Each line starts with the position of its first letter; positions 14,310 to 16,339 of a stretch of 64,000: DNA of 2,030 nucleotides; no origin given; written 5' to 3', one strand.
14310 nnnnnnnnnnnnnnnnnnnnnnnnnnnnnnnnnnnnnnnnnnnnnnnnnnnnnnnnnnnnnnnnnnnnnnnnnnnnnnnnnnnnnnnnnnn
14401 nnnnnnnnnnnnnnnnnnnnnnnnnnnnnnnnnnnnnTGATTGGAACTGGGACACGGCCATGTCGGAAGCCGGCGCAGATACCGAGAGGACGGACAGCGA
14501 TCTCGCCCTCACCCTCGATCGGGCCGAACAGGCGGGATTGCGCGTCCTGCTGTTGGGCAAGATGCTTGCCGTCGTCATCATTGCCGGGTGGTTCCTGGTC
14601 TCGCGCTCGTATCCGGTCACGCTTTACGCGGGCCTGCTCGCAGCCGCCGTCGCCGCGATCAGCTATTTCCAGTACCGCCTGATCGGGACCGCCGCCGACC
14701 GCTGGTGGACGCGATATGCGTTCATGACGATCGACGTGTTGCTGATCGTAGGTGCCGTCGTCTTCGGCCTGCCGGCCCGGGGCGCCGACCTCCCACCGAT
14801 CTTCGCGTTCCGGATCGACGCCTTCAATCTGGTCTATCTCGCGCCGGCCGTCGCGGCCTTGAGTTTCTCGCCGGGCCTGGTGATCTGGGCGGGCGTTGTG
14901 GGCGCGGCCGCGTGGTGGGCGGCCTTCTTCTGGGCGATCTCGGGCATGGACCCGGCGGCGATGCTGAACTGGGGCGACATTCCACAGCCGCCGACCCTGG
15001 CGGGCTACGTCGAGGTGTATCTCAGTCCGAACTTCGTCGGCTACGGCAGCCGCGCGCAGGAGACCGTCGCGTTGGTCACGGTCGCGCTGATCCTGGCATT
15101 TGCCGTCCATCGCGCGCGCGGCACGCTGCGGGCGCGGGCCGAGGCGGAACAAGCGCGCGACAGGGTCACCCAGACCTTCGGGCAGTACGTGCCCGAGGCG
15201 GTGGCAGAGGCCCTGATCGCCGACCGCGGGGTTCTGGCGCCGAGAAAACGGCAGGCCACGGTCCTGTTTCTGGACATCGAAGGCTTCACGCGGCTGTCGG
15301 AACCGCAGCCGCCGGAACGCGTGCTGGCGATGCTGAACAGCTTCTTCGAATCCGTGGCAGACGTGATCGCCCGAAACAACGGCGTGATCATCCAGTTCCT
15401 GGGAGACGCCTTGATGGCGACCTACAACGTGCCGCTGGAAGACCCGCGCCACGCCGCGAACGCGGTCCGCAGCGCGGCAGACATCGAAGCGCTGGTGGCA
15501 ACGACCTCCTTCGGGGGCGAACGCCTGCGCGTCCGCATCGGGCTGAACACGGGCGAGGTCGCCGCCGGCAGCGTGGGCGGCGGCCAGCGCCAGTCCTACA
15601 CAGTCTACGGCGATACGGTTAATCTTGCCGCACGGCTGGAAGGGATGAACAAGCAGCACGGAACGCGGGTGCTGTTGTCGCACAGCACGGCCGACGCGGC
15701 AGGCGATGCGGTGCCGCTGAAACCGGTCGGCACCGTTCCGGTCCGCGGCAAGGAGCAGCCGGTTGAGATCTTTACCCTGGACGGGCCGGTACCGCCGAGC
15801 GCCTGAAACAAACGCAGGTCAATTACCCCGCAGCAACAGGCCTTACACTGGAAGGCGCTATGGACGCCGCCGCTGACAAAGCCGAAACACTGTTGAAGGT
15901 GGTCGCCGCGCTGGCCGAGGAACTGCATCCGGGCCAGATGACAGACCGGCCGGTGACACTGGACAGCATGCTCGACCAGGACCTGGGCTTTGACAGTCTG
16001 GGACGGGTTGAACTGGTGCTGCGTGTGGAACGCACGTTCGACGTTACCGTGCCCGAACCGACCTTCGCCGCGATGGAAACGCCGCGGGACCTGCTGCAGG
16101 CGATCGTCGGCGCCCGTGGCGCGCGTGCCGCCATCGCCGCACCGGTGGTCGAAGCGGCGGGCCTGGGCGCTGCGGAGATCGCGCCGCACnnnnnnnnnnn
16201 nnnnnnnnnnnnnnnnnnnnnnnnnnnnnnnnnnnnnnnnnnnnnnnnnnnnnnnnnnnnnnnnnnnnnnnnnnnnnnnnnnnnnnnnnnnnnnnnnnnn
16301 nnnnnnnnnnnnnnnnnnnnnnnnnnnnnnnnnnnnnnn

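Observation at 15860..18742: Carrier domain, fatty-acyl-AMP ligase, membrane segment and PlsC-type acyltransferase in one polypeptide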

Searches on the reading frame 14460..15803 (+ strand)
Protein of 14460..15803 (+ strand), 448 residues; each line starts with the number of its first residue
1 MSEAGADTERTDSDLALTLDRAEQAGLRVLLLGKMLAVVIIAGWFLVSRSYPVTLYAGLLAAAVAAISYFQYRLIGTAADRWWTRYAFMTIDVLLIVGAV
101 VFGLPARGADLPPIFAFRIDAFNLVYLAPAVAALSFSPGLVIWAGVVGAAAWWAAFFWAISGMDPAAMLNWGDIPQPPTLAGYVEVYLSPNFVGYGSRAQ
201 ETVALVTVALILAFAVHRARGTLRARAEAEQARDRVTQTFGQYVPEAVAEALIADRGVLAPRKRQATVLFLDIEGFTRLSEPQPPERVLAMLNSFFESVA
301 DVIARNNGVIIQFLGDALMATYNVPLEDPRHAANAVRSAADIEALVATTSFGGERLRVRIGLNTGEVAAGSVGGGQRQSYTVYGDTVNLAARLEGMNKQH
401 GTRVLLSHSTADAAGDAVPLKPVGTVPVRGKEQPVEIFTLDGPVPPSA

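Call 13: search_protein_families(library=pfam, proteins=[window:14460-15803:+], max_evalue=0.001)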
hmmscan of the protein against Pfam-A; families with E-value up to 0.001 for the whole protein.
window:14460-15803:+ (448 aa): 1 family
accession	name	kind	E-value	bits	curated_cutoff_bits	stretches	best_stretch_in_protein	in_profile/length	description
PF00211.25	Guanylate_cyc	-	6.9e-29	101.2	21.9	1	261-440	4-181/183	Adenylate and Guanylate cyclase catalytic domain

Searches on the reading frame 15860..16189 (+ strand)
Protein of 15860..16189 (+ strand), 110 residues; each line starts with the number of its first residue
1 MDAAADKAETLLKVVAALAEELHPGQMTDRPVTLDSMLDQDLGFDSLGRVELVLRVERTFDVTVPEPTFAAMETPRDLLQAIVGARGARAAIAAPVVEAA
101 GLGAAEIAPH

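Call 29: search_protein_families(library=ncbifam, proteins=[window:15860-16189:+], max_evalue=0.1)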
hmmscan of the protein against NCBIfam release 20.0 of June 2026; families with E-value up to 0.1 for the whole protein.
window:15860-16189:+ (110 aa): 17 families
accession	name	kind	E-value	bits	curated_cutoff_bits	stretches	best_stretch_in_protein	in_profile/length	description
NF002148.0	PRK00982.1-2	subfamily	1.4e-09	37.7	71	1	9-82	4-74/79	acyl carrier protein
TIGR00517.1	acyl_carrier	equivalog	2e-08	34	70.45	1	12-74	6-65/77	acyl carrier protein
NF058660.1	cispen_ACP_AmcB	equivalog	1.2e-07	31.8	80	1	30-71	21-62/80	cispentacin biosynthesis acyl carrier protein AmcB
NF002151.0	PRK00982.1-5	equivalog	3.6e-07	30.2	92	1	30-77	21-68/78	acyl carrier protein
NF002150.0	PRK00982.1-4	subfamily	3.9e-07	30.2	66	1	8-80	4-73/80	acyl carrier protein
NF009104.0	PRK12449.1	equivalog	1e-06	28.6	70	1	31-83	24-76/80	acyl carrier protein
NF002147.0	PRK00982.1-1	equivalog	1.3e-06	28.1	84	1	9-83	6-78/83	acyl carrier protein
NF040636.1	AcpM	exception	2.3e-06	27.5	146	1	9-83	4-76/93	meromycolate extension acyl carrier protein AcpM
NF002149.0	PRK00982.1-3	equivalog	7.2e-06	25.9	106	1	28-67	19-58/78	acyl carrier protein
NF003757.0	PRK05350.1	equivalog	0.00055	20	65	1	11-83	8-77/83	acyl carrier protein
NF003464.0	PRK05087.1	equivalog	0.0025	17.8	68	1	44-69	34-59/78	D-alanine--poly(phosphoribitol) ligase subunit DltC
TIGR01688.1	dltC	equivalog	0.0051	16.9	52.35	1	44-70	31-57/73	D-alanine--poly(phosphoribitol) ligase subunit 2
TIGR02372.1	4_coum_CoA_lig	equivalog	0.018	13.7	334.7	1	30-62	34-67/386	4-coumarate--CoA ligase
NF005079.0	PRK06508.1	equivalog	0.021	15.2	83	1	26-66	17-57/93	acyl carrier protein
NF005798.0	PRK07639.1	equivalog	0.025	15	100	1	35-68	29-62/91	petrobactin biosynthesis protein AsbD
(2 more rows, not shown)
